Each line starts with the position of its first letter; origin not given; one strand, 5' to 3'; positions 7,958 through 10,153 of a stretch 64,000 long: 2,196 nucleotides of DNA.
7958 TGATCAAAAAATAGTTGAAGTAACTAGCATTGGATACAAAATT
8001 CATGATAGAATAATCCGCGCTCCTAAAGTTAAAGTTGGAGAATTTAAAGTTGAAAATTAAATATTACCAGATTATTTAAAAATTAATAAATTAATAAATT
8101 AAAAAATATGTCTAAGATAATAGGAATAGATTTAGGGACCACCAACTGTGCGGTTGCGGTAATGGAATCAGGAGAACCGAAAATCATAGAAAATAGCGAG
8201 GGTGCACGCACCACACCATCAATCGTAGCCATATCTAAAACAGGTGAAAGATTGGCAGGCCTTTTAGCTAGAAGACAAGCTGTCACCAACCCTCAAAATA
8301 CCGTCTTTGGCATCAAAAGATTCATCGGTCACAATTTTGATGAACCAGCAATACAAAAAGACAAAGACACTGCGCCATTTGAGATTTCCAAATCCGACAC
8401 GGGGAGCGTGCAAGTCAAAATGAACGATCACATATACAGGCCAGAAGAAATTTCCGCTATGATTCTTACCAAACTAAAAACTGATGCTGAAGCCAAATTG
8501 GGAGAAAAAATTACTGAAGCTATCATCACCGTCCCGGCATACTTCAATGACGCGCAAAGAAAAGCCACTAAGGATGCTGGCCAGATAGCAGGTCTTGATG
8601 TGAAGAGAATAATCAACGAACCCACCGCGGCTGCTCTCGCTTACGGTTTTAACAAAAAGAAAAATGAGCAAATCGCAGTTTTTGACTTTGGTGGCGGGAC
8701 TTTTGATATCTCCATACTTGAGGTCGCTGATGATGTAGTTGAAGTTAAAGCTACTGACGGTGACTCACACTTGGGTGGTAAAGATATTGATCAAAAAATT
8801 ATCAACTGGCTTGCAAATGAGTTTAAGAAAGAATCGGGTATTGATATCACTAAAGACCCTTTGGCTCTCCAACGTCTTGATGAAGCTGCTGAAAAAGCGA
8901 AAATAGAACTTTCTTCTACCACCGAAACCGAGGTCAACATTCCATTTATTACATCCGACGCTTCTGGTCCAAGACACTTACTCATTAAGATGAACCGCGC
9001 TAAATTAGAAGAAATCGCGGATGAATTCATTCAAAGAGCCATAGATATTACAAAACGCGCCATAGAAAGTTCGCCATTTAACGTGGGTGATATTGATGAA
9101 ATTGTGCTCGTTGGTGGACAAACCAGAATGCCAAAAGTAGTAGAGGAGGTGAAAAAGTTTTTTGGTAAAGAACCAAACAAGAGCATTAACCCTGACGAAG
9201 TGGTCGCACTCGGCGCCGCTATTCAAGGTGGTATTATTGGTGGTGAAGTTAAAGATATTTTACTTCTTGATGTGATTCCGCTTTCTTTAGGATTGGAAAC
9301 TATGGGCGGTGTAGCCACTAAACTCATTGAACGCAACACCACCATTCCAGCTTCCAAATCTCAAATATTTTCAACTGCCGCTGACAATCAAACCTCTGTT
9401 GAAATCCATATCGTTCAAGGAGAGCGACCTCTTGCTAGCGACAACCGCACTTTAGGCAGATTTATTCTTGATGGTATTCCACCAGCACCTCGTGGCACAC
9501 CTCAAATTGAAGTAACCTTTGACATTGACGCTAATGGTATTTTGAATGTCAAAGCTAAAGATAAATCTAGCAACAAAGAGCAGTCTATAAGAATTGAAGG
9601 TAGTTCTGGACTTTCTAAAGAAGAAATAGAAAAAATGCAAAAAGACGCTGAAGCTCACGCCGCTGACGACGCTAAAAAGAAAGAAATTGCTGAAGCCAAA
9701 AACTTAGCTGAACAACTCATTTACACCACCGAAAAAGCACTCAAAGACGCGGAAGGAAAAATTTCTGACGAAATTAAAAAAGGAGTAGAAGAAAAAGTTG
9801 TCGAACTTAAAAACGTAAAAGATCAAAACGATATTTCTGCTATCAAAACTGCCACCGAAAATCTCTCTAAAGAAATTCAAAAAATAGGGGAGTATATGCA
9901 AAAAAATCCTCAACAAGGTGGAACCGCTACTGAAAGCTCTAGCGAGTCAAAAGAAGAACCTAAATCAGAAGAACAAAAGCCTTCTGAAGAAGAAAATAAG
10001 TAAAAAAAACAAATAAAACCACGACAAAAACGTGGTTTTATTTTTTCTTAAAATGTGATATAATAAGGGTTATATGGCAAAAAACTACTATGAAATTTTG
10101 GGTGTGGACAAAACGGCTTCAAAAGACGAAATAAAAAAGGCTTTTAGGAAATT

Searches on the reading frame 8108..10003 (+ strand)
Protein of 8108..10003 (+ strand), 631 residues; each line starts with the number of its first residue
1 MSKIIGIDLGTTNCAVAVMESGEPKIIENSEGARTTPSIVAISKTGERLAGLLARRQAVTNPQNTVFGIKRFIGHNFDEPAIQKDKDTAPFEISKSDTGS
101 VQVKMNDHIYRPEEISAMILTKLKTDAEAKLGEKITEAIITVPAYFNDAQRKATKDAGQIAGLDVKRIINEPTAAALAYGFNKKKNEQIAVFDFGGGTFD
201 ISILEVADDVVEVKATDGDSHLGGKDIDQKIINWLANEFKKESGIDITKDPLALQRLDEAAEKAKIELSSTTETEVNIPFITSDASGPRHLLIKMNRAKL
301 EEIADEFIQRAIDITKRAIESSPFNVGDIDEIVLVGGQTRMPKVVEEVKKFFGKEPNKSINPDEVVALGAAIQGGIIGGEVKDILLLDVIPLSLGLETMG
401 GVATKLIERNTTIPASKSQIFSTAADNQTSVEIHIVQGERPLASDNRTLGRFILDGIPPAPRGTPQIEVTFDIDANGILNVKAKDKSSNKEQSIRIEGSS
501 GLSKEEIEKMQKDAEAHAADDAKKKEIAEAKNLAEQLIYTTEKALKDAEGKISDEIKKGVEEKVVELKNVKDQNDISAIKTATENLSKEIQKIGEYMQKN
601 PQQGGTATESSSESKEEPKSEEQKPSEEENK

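Call 43: search_protein_families(library=pfam, proteins=[window:8108-10003:+], max_evalue=0.00001)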
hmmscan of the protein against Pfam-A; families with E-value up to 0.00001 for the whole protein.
window:8108-10003:+ (631 aa): 2 families
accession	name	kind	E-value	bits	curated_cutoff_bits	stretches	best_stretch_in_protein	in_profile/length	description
PF00012.26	HSP70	-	7.4e-249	827.4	20.6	1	4-598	1-598/599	Hsp70 protein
PF06723.19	MreB_Mbl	-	1e-17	64.5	27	1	119-371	77-316/327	MreB/Mbl protein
